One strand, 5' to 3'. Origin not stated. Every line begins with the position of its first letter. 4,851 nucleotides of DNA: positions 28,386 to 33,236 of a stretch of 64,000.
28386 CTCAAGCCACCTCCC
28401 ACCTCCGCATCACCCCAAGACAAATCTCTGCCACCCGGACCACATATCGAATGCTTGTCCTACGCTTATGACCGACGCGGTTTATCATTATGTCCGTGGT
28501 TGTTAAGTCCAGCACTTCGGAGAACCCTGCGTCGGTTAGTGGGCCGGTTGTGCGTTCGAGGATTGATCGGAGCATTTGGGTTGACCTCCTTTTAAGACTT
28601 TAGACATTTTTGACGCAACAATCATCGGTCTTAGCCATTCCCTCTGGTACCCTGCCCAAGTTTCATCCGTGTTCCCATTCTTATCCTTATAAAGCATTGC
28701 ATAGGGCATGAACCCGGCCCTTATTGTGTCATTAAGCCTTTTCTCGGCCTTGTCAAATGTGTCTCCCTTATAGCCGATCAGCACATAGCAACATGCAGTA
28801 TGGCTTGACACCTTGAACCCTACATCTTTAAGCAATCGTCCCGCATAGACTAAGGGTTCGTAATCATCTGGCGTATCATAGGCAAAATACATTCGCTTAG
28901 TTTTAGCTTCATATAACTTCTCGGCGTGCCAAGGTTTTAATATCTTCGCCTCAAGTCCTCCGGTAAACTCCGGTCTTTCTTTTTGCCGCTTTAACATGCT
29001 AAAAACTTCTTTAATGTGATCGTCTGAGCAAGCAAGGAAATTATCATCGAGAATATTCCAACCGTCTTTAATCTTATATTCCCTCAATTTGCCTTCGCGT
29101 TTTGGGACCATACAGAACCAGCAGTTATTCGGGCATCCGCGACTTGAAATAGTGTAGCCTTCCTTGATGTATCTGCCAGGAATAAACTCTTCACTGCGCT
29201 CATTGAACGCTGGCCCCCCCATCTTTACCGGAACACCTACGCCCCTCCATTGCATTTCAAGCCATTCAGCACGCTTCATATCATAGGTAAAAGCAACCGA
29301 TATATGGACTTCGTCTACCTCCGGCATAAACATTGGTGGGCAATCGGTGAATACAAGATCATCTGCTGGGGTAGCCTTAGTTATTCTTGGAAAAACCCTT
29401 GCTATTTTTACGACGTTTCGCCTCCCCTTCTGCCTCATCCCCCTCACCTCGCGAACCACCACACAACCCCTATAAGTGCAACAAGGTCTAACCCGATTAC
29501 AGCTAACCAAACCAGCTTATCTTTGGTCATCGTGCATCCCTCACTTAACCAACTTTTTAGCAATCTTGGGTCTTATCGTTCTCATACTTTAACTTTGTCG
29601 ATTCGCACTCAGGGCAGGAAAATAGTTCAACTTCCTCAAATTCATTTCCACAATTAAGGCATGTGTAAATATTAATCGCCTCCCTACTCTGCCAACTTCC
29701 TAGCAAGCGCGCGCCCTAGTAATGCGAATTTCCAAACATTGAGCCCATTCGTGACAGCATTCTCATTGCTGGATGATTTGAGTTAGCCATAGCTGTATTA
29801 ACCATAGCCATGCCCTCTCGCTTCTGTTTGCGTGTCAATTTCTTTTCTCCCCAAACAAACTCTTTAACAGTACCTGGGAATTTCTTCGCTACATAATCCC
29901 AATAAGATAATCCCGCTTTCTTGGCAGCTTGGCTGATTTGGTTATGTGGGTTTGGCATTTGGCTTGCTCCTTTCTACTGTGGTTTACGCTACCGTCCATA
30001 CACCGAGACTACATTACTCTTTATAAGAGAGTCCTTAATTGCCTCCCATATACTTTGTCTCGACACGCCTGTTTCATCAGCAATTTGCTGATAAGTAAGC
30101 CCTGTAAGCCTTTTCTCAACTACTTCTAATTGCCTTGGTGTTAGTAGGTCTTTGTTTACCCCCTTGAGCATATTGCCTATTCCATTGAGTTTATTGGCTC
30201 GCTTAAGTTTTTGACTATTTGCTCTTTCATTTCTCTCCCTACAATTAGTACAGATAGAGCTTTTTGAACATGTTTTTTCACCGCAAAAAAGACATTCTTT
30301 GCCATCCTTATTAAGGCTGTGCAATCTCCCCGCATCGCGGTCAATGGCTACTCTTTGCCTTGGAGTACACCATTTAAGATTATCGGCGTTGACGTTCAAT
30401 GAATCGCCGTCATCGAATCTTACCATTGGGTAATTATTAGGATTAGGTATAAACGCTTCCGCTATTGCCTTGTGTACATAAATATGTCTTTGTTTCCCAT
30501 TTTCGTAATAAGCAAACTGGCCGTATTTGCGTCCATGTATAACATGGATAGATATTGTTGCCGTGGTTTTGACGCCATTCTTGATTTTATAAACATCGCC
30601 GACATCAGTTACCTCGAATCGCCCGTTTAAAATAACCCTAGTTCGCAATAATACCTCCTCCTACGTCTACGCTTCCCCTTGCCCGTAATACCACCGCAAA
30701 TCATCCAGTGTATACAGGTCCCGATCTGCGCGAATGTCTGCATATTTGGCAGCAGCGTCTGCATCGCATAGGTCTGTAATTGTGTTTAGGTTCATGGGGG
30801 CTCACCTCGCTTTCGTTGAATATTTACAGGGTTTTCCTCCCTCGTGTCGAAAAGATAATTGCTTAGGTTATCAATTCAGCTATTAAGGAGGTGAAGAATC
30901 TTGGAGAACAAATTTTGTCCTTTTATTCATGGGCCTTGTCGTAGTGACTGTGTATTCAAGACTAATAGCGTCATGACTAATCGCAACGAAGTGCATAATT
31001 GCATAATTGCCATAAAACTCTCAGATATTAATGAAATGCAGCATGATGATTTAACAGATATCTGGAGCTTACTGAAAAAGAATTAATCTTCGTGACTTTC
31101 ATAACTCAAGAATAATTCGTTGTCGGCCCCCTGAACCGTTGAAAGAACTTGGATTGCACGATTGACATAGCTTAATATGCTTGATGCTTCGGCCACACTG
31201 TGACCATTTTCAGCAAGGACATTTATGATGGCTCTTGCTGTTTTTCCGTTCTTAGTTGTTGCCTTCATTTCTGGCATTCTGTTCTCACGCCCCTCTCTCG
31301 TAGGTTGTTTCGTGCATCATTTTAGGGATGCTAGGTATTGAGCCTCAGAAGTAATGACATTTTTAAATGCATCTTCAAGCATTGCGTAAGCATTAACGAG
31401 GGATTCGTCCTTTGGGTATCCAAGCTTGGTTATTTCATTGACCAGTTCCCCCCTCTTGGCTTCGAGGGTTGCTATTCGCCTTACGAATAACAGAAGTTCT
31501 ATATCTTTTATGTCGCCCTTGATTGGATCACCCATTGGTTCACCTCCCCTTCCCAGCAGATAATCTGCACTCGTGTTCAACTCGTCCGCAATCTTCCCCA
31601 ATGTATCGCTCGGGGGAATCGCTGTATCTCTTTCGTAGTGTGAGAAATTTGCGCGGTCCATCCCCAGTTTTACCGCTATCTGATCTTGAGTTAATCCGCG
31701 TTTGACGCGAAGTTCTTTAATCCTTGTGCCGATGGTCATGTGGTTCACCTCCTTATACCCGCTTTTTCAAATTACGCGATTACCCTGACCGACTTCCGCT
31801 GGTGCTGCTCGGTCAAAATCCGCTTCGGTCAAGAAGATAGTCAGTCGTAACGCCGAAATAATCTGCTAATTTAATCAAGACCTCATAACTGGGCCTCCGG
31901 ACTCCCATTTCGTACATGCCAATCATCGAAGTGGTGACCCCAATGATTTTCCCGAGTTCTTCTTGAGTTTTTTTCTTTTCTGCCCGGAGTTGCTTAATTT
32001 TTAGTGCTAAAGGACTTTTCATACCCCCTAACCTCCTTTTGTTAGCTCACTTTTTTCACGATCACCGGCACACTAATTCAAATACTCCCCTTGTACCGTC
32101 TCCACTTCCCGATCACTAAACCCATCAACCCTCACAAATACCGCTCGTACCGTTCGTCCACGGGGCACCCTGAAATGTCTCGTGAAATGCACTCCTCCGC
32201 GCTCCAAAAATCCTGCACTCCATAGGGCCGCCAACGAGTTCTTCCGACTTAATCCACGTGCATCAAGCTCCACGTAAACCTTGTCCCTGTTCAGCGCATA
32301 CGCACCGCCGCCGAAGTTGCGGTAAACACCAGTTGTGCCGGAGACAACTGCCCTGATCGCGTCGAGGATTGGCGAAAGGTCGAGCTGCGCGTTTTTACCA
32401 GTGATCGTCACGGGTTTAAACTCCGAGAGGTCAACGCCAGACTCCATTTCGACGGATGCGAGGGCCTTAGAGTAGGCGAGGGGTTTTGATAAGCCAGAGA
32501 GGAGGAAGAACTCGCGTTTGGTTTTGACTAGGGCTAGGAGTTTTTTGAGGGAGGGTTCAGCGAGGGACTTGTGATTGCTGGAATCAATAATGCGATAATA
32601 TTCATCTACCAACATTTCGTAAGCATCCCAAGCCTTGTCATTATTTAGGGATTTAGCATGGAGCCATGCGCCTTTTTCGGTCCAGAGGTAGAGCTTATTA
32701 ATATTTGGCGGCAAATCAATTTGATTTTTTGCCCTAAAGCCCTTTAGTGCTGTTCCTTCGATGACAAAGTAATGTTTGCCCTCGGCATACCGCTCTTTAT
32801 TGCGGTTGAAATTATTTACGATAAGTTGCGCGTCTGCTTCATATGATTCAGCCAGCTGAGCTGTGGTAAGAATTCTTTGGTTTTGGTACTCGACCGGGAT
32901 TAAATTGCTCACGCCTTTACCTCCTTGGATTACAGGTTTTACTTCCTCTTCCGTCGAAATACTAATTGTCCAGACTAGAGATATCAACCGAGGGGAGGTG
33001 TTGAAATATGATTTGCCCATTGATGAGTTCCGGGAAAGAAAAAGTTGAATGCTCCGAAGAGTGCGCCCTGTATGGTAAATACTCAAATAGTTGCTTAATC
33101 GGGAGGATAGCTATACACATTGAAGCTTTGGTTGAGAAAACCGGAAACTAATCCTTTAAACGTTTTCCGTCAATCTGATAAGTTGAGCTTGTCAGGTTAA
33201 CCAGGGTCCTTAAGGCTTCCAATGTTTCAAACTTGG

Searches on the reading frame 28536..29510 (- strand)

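Call 23: search_protein_families(library=phrogs, proteins=[window:28536-29510:-], max_evalue=0.00001)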
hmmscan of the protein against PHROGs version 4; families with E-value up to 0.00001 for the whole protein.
window:28536-29510:- (324 aa): 1 family
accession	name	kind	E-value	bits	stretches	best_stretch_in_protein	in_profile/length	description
phrog_9298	-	other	2.3e-26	93.8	1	65-293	41-277/305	radical SAM domain protein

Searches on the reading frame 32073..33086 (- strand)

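Call 23: search_protein_families(library=phrogs, proteins=[window:32073-33086:-], max_evalue=0.00001)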
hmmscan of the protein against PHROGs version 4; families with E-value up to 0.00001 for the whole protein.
window:32073-33086:- (337 aa): 11 families
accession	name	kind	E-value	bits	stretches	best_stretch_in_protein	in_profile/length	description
phrog_2379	-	transcription regulation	3.2e-30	106.3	1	59-177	7-129/187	anti-repressor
phrog_7755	-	transcription regulation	2.4e-29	103.6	1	59-172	121-234/282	anti-repressor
phrog_1760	-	transcription regulation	7.6e-28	98.7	1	60-166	8-118/232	anti-repressor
phrog_373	-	transcription regulation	7.1e-26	92.4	1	60-170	87-192/373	anti-repressor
phrog_8244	-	unknown function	4e-23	83.2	1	59-166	7-119/383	-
phrog_4792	-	transcription regulation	1.8e-22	81.3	1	61-166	14-122/268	anti-repressor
phrog_1726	-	transcription regulation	1.3e-16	62.2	1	65-208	10-168/264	anti-repressor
phrog_4608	-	transcription regulation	2.7e-13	51.2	1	61-175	11-129/268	anti-repressor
phrog_2127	-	transcription regulation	9.7e-13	49.5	1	64-167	15-124/313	anti-repressor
phrog_377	-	transcription regulation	4.6e-10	40.7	1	63-171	11-109/213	anti-repressor Ant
phrog_63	-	transcription regulation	6.4e-06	26.8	1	64-173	124-225/431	anti-repressor Ant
